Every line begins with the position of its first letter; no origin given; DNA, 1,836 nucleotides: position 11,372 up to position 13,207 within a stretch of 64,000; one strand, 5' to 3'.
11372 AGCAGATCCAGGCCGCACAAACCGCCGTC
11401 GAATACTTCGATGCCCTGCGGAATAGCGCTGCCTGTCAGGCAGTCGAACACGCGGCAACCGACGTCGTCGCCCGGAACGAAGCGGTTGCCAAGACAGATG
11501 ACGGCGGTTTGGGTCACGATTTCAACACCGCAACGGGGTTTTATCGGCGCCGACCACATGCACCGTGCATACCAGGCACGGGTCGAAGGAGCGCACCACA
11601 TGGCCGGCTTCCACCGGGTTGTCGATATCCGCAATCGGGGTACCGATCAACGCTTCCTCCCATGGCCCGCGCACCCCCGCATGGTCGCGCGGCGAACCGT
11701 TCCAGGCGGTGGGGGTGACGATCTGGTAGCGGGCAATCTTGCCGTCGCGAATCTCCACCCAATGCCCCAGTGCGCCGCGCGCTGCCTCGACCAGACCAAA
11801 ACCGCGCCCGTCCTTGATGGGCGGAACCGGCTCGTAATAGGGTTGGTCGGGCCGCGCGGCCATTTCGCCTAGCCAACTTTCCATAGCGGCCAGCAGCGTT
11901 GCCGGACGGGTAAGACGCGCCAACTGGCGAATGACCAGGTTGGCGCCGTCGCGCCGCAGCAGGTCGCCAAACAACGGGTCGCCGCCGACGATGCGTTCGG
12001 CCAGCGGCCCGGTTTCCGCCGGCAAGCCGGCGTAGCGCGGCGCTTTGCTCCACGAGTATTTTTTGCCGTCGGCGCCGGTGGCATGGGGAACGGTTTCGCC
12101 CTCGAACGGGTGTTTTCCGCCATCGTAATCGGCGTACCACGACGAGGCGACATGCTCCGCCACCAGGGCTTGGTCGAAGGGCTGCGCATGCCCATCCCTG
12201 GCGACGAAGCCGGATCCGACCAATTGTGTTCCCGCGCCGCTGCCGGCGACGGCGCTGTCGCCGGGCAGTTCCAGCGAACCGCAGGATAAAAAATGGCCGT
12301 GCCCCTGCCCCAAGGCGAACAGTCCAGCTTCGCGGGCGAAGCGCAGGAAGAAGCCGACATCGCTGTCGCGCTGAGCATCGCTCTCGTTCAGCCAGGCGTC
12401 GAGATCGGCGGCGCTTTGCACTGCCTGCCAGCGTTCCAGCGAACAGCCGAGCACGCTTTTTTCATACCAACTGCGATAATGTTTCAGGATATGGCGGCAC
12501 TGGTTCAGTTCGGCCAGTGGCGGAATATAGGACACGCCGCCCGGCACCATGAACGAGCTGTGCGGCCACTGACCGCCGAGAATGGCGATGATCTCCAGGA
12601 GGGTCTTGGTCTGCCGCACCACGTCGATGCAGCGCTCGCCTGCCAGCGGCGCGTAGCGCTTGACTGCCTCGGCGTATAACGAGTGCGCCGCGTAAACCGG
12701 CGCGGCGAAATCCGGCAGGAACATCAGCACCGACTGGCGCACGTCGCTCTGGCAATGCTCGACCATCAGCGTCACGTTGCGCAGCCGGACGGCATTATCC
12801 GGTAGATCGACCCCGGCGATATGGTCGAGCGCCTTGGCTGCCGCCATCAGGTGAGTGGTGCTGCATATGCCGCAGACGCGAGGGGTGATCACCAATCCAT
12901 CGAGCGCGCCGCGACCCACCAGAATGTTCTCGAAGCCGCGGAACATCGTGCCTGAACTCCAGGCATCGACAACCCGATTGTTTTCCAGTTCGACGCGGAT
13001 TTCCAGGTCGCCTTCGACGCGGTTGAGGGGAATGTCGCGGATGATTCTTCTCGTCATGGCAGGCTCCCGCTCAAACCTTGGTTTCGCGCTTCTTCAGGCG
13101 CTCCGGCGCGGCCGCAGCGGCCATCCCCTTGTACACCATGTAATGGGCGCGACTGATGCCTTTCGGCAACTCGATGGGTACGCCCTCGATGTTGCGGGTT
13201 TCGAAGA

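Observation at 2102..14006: Sensor-type cytoplasmic [NiFe] hydrogenase wired to three kinases, a receiver and an HD-GYP enzyme instead of HoxJ/HoxA, directly upstream of the membrane-bound hydrogenase operon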

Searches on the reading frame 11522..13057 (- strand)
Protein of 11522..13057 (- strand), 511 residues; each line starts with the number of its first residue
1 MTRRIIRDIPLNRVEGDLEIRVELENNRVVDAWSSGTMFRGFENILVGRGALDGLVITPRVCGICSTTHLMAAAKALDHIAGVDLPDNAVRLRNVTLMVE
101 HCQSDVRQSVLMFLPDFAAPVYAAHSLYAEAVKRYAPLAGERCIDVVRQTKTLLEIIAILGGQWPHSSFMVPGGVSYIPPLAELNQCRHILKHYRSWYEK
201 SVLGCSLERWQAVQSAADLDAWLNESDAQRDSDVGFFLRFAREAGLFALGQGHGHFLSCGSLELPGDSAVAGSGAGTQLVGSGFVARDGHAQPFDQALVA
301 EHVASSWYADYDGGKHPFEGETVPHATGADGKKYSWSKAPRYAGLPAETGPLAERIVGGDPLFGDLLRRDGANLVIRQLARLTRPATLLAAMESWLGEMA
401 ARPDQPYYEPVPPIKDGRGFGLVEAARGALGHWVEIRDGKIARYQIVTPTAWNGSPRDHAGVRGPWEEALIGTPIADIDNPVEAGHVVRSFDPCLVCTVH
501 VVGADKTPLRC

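Call 4: search_protein_families(library=pfam, proteins=[window:11522-13057:-], max_evalue=0.01)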
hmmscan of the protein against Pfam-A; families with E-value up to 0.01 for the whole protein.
window:11522-13057:- (511 aa): 1 family
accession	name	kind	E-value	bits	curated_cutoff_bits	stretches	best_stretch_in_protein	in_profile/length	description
PF00374.24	NiFeSe_Hases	-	8.5e-79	266.3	25.8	2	146-500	156-508/508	Nickel-dependent hydrogenase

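Call 7: find_homologous_proteins(query=window:11522-13057:-)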
Query window:11522-13057:- (511 aa): 6155 proteins with E <= 0.001 among 8000 candidates; the best 120 are listed.
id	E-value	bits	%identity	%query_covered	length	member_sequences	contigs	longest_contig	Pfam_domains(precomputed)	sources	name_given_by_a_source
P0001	0.0e+0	1189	100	100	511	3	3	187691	PF00374.25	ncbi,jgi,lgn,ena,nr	ncbi:MAG TPA: nickel-dependent hydrogenase large subunit [Sulfuricella sp.]|nr:nickel-dependent hydr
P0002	0.0e+0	1102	93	100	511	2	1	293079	PF00374.25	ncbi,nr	ncbi:MAG: nickel-dependent hydrogenase large subunit [Sulfuricella sp.]|nr:nickel-dependent hydrogen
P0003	0.0e+0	1071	90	100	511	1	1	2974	PF00374.25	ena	-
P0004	0.0e+0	1031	87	100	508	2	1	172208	PF00374.25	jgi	jgi:hydrogenase large subunit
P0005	0.0e+0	1025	85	100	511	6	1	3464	PF00374.25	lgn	-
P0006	0.0e+0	1024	86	100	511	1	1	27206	PF00374.25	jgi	jgi:hydrogenase large subunit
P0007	0.0e+0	1024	86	100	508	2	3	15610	PF00374.25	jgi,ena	-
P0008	0.0e+0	1020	86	100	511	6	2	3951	PF00374.25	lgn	-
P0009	0.0e+0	1020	84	100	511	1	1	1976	PF00374.25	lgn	-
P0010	0.0e+0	1016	85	100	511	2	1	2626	PF00374.25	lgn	-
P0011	2.2e-298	1009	85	100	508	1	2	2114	PF00374.25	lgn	-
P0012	2.8e-298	1008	85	100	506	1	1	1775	PF00374.25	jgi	-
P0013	1.0e-297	1006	85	100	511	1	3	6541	PF00374.25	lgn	-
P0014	2.4e-297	1005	84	100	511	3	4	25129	PF00374.25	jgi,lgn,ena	-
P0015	1.0e-296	1003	85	100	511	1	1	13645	PF00374.25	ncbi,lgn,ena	-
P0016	2.2e-296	1002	83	100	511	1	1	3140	PF00374.25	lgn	-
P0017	3.9e-295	998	83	100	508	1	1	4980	PF00374.25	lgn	-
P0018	7.7e-294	994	83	100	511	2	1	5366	PF00374.25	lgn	-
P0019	1.7e-293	992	84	99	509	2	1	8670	PF00374.25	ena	-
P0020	2.5e-291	985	81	100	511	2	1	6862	PF00374.25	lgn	-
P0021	5.4e-287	971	81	100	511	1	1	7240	PF00374.25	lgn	-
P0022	9.0e-287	970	81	100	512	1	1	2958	PF00374.25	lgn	-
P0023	2.1e-286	969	81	100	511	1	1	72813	PF00374.25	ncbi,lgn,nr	ncbi:MAG: nickel-dependent hydrogenase large subunit [Proteobacteria bacterium]|nr:nickel-dependent 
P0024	4.0e-286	968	81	100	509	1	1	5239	PF00374.25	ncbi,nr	ncbi:MAG: Ni,Fe-hydrogenase I large subunit [Methylococcaceae bacterium]|nr:MAG: Ni,Fe-hydrogenase I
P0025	3.3e-285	965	80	100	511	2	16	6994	PF00374.25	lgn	-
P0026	3.9e-284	962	81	100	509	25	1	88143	PF00374.25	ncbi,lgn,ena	-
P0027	1.2e-283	960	79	100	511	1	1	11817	PF00374.25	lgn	-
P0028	1.3e-282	957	81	100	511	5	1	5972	PF00374.25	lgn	-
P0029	8.8e-282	954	79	100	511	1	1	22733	PF00374.25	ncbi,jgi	-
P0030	7.3e-281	951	79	100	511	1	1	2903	PF00374.25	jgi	jgi:hydrogenase large subunit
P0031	8.9e-281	950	79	100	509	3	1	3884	PF00374.25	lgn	-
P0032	3.0e-280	949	81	100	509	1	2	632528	PF00374.25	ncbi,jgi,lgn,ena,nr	ncbi:MAG: Ni,Fe-hydrogenase large subunit [Rhodocyclaceae bacterium]|nr:Ni,Fe-hydrogenase large subu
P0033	1.0e-279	947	80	100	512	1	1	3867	PF00374.25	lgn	-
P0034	6.4e-279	944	80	99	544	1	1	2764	PF00374.25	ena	-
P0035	2.8e-278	942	80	100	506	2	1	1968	PF00374.25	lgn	-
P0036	2.5e-275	933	78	100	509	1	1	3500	PF00374.25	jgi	jgi:hydrogenase large subunit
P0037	3.7e-275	932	79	100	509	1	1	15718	PF00374.25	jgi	jgi:hydrogenase large subunit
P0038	2.6e-274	929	78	100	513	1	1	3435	PF00374.25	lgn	-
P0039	3.7e-274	929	78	100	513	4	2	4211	PF00374.25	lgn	-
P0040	4.1e-273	925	79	100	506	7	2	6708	PF00374.25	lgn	-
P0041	7.5e-273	924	77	100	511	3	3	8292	PF00374.25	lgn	-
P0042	3.1e-271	919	74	100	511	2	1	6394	PF00374.25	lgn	-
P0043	3.8e-271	919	76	100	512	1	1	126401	PF00374.25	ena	-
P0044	5.5e-271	918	77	100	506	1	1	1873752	PF00374.25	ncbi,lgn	ncbi:nickel-dependent hydrogenase large subunit [Rhodocyclaceae bacterium]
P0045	2.7e-270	916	78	100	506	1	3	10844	PF00374.25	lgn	-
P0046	3.3e-269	912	76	100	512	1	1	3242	PF00374.25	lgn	-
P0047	3.4e-269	912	77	100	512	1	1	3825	PF00374.25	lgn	-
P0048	8.0e-269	911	77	100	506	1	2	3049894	PF00374.25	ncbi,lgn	-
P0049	6.9e-268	908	77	100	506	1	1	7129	PF00374.25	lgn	-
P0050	6.5e-267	905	75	100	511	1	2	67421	PF00374.25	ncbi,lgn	-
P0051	3.1e-266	903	75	100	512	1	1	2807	PF00374.25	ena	-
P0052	2.9e-265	899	76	100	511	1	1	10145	PF00374.25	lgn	-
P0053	1.2e-264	897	76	99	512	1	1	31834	PF00374.25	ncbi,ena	-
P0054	2.2e-264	896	77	98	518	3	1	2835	PF00374.25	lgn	-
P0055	2.9e-264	896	76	99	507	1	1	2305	PF00374.25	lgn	-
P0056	3.5e-264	896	76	100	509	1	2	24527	PF00374.25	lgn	-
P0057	1.2e-263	894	77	100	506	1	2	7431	PF00374.25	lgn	-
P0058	1.8e-263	893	75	99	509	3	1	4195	PF00374.25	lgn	-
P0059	7.0e-261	885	75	100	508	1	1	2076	PF00374.25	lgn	-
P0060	1.3e-257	874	73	100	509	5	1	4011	PF00374.25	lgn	-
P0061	1.9e-257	873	74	99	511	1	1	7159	PF00374.25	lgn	-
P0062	1.2e-246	838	76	93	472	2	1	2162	PF00374.25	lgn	-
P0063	1.8e-245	834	76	93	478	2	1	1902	PF00374.25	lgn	-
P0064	8.7e-232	789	68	99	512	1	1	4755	PF00374.25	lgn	-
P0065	3.9e-231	787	68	98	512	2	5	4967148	PF00374.25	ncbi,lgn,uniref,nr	ncbi:nickel-dependent hydrogenase large subunit [Paramagnetospirillum magneticum]|uniref:Ni,Fe-hydro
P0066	6.7e-227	773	65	99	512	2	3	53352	PF00374.25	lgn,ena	-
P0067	1.3e-226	772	66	99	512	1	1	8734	PF00374.25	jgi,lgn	-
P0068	2.2e-226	771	65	98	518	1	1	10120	PF00374.25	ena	-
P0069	2.3e-225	768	66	98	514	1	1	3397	PF00374.25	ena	-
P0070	1.8e-224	765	66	99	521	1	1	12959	PF00374.25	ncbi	-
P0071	2.0e-224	765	65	99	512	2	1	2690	PF00374.25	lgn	-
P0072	2.8e-224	764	65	99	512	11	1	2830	PF00374.25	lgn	-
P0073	1.7e-223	761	65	99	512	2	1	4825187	PF00374.25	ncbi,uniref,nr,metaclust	ncbi:Uptake hydrogenase large subunit [Magnetospirillum sp. XM-1]|uniref:nickel-dependent hydrogenas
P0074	3.0e-223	761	67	97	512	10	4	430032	PF00374.25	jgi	jgi:hydrogenase large subunit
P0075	4.1e-223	760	65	99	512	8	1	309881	PF00374.25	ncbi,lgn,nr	ncbi:MAG: nickel-dependent hydrogenase large subunit [Phaeospirillum sp.]|nr:nickel-dependent hydrog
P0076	5.2e-223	760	64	99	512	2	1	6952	PF00374.25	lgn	-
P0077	9.0e-223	759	66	98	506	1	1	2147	PF00374.25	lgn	-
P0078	1.4e-220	752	64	98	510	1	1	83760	PF00374.25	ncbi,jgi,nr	ncbi:MAG: nickel-dependent hydrogenase large subunit [Planctomycetes bacterium]|nr:nickel-dependent 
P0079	7.0e-219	746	65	98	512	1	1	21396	PF00374.25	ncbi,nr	ncbi:MAG: nickel-dependent hydrogenase large subunit [Chloroflexi bacterium]|nr:nickel-dependent hyd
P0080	5.5e-218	743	62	100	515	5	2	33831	PF00374.25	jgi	jgi:Ni,Fe-hydrogenase I large subunit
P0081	6.3e-218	743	64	100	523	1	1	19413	PF00374.25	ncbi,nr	ncbi:MAG: nickel-dependent hydrogenase large subunit [Planctomycetes bacterium]|nr:nickel-dependent 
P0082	7.6e-218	743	66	99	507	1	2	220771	PF00374.25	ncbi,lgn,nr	ncbi:MAG: nickel-dependent hydrogenase large subunit [Rhodospirillales bacterium]|nr:nickel-dependen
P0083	8.2e-218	743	64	98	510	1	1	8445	PF00374.25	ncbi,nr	ncbi:MAG: nickel-dependent hydrogenase large subunit [Chloroflexi bacterium]|nr:nickel-dependent hyd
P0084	8.4e-218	743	64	98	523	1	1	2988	PF00374.25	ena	-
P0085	1.3e-217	742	63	99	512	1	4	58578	PF00374.25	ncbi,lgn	ncbi:MAG: nickel-dependent hydrogenase large subunit [Solirubrobacterales bacterium]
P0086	1.9e-217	742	62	98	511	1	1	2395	PF00374.25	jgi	jgi:hydrogenase large subunit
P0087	3.0e-217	741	62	100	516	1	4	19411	PF00374.25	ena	-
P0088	4.4e-217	740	65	97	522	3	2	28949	PF00374.25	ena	-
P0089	8.1e-217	739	63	99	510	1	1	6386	PF00374.25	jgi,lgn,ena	-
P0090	1.8e-216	738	62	98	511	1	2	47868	PF00374.25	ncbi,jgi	ncbi:MAG: nickel-dependent hydrogenase large subunit [Planctomycetota bacterium]|jgi:hydrogenase lar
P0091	2.8e-216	738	65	99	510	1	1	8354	PF00374.25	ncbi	-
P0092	3.5e-216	737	63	98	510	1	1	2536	PF00374.25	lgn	-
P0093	4.3e-216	737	64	98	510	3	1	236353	PF00374.25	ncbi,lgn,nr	ncbi:MAG: nickel-dependent hydrogenase large subunit [Rhodospirillales bacterium]|nr:nickel-dependen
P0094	5.1e-216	737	65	97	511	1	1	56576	PF00374.25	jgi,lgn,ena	-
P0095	1.0e-215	736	63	98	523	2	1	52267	PF00374.25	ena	-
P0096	1.1e-215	736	63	98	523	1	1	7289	PF00374.25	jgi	jgi:Ni,Fe-hydrogenase I large subunit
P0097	1.2e-215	736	64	97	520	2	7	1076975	PF00374.25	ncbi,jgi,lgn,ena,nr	ncbi:MAG TPA: nickel-dependent hydrogenase large subunit [Phycisphaerae bacterium]|nr:nickel-depende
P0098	1.4e-215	735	62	98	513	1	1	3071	PF00374.25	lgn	-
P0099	1.8e-215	735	63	99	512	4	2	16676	PF00374.25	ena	-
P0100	1.8e-215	735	63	98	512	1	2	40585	PF00374.25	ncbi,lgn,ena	-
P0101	2.2e-215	735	65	97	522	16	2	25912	PF00374.25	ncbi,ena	-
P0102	2.3e-215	735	63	100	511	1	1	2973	PF00374.25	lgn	-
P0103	8.5e-215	733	63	98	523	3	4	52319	PF00374.25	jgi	-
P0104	1.6e-214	732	64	97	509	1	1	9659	PF00374.25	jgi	jgi:uptake hydrogenase large subunit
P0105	3.3e-214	731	64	97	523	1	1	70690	PF00374.25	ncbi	ncbi:MAG: nickel-dependent hydrogenase large subunit [Planctomycetota bacterium]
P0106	3.5e-214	731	62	99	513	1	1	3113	PF00374.25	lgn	-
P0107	3.8e-214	731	62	98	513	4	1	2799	PF00374.25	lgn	-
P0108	3.9e-214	731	64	97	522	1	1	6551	PF00374.25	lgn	-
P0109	4.2e-214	730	64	98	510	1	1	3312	PF00374.25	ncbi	-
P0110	4.6e-214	730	62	100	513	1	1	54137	PF00374.25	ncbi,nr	ncbi:MAG: nickel-dependent hydrogenase large subunit [Proteobacteria bacterium]|nr:nickel-dependent 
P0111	5.5e-214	730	62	98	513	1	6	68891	PF00374.25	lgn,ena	-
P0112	1.0e-213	729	61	99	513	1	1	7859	PF00374.25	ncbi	-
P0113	1.1e-213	729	65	99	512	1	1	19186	PF00374.25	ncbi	ncbi:MAG: nickel-dependent hydrogenase large subunit [Magnetococcus sp. YQC-9]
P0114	1.2e-213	729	64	98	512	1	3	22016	PF00374.25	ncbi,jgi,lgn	ncbi:MAG: nickel-dependent hydrogenase large subunit [Myxococcales bacterium]|jgi:Ni,Fe-hydrogenase 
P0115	1.7e-213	728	63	98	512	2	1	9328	PF00374.25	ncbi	-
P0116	2.7e-213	728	64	98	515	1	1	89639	PF00374.25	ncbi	-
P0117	3.5e-213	727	62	100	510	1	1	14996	PF00374.25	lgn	-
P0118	4.0e-213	727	62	98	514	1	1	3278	PF00374.25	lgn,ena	-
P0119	4.9e-213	727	65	97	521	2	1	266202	PF00374.25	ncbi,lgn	ncbi:MAG: nickel-dependent hydrogenase large subunit [Phycisphaerae bacterium]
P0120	6.5e-213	727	61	100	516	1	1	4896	PF00374.25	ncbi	ncbi:MAG: nickel-dependent hydrogenase large subunit [Planctomycetota bacterium]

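Call 23: search_solved_structures(query=window:11522-13057:-, max_evalue=1e-10)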
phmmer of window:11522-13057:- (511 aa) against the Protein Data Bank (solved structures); distinct sequences matched with E-value up to 1e-10: 68 (the best 60 are shown).
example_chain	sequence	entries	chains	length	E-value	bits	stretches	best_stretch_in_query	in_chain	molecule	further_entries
7uus_A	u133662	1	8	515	3.3e-126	425.5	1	10-500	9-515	Hydrogenase-2, large subunit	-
7utd_A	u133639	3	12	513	3.5e-126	425.4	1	10-500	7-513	Hydrogenase-2, large subunit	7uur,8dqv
5jsu_B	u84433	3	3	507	6.3e-71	243.1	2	246-506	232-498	Periplasmic [NiFeSe] hydrogenase, large subunit, selenocysteine-containing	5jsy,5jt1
5jsh_B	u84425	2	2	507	2.1e-69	238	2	246-506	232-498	Periplasmic [NiFeSe] hydrogenase, large subunit, selenocysteine-containing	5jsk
6rtp_B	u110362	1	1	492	1.4e-68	235.3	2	246-500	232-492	Periplasmic [NiFeSe] hydrogenase, large subunit, selenocysteine-containing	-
6z8o_B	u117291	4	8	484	4.3e-68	233.7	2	246-500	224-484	Periplasmic [NiFeSe] hydrogenase, large subunit, selenocysteine-containing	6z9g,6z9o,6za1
6ru9_B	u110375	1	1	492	4.7e-68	233.6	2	246-500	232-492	Periplasmic [NiFeSe] hydrogenase, large subunit, selenocysteine-containing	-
6z8m_B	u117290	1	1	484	7.9e-68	232.8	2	246-500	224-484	Periplasmic [NiFeSe] hydrogenase, large subunit, selenocysteine-containing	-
6ruc_B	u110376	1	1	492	8.6e-68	232.7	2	246-500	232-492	Periplasmic [NiFeSe] hydrogenase, large subunit, selenocysteine-containing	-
3ze6_B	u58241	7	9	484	1.2e-67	232.2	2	246-500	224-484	PERIPLASMIC [NIFESE] HYDROGENASE, LARGE SUBUNIT, SELENOCYS SELENOCYSTEINE-CONTAINING | PERIPLASMIC [NIFESE] HYDROGENASE, LARGE SUBUNIT, SELENOCYSTEINE-CONTAININ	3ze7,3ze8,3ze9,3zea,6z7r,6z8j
2wpn_B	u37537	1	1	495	1.3e-67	232.1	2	246-500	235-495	PERIPLASMIC [NIFESE] HYDROGENASE, LARGE SUBUNIT, SELENOCYSTEINE-CONTAINING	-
1frf_L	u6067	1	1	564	1.3e-65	225.5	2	255-505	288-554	[NI-FE] HYDROGENASE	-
1e3d_B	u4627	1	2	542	3.3e-65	224.2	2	253-500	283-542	[NiFe] hydrogenase large subunit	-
1yrq_H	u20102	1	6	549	5.5e-65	223.4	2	253-500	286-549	Periplasmic [NiFe] hydrogenase large subunit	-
3cur_H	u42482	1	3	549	6.7e-65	223.2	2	255-500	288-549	Periplasmic [NiFe] hydrogenase large subunit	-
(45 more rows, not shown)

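Call 24: search_dna_similar(query=window:11522-13057:-, collection=plasmids, mode=protein, max_rows=40)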
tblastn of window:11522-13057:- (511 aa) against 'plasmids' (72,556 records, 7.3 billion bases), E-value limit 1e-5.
Records with a match: 141; places in all: 205; records where one place covers at least 80% of the query: 130.
Best place of each record, by identity: <60% 141.
By first word of the organism name: Rhizobium 25; Azospirillum 15; Escherichia 13; Bradyrhizobium 10; Sinorhizobium 7; Alteromonas 7; Mesorhizobium 6; Paraburkholderia 4; Cupriavidus 4; Streptomyces 4; and 34 more.
By predicted mobility (MOB-suite, as given by PLSDB): non-mobilizable 76; conjugative 43; mobilizable 22.
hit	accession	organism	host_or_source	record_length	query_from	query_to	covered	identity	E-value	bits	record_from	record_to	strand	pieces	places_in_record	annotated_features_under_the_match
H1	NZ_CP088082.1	Ideonella dechloratans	Cell culture,Activated sludge, ...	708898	4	510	99%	46.5%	2e-133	434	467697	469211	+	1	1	nickel-dependent hydrogenase large subunit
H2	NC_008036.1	Sphingopyxis alaskensis RB2256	-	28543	10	500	96%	44.3%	6e-113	375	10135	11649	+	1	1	nickel-dependent hydrogenase large subunit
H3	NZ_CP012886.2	Mycobacterium intracellulare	sputum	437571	10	500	96%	44.3%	7e-123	403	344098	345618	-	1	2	nickel-dependent hydrogenase large subunit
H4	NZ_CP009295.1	Novosphingobium pentaromativorans US6-1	mud sediment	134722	10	500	96%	43.5%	3e-112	372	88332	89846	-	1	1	nickel-dependent hydrogenase large subunit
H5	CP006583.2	Mesorhizobium huakuii 7653R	Rice field soil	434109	10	500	96%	42.8%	2e-108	361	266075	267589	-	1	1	cytochrome-c3 hydrogenase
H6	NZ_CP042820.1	Octadecabacter sp. SW4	single isolate,polar sea water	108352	10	500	96%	42.6%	3e-112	373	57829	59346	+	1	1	nickel-dependent hydrogenase large subunit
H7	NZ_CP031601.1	Roseovarius indicus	pure culture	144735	10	500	96%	42.6%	3e-112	373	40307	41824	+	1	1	nickel-dependent hydrogenase large subunit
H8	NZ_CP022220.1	Bradyrhizobium guangxiense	peanut,cell culture,roots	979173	10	500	96%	42.4%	6e-113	375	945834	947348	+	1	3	nickel-dependent hydrogenase large subunit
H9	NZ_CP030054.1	Bradyrhizobium guangzhouense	Arachis hypogaea,Microbe,nodule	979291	10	500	96%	42.4%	6e-113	375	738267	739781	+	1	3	nickel-dependent hydrogenase large subunit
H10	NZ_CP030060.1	Bradyrhizobium sp. CCBAU 53351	Arachis hypogaea,Microbe,nodule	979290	10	500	96%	42.4%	6e-113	375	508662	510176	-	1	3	nickel-dependent hydrogenase large subunit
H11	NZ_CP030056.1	Bradyrhizobium sp. CCBAU 53340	Arachis hypogaea,Microbe,nodule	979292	10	500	96%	42.4%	6e-113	375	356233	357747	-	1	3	nickel-dependent hydrogenase large subunit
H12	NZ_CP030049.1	Bradyrhizobium sp. CCBAU 53338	Arachis hypogaea,Microbe,nodule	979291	10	500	96%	42.4%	6e-113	375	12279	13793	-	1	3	nickel-dependent hydrogenase large subunit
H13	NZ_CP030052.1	Bradyrhizobium guangdongense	peanut,cell culture,roots of peanut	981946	10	500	96%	42.4%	6e-113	375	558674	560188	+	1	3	nickel-dependent hydrogenase large subunit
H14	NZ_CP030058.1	Bradyrhizobium guangdongense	Arachis hypogaea,Microbe,nodule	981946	10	500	96%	42.4%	6e-113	375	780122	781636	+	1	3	nickel-dependent hydrogenase large subunit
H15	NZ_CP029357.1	Azospirillum thermophilum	cell culture,hot spring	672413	10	500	96%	41.7%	2e-97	330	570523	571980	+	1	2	nickel-dependent hydrogenase large subunit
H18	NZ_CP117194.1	Acidovorax temperans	cell culture,Acidovorax temperans ...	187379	1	500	98%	40.5%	3e-105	352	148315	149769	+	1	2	nickel-dependent hydrogenase large subunit | HupU protein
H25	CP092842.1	Bradyrhizobium sp. 62B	Arachis hypogaea L.,cell ...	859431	1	505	99%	39.1%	1e-94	322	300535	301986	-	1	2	nickel-dependent hydrogenase large subunit | HupU protein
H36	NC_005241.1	Cupriavidus necator H16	-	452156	10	500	96%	38.2%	2e-91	312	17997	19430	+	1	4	nickel-dependent hydrogenase large subunit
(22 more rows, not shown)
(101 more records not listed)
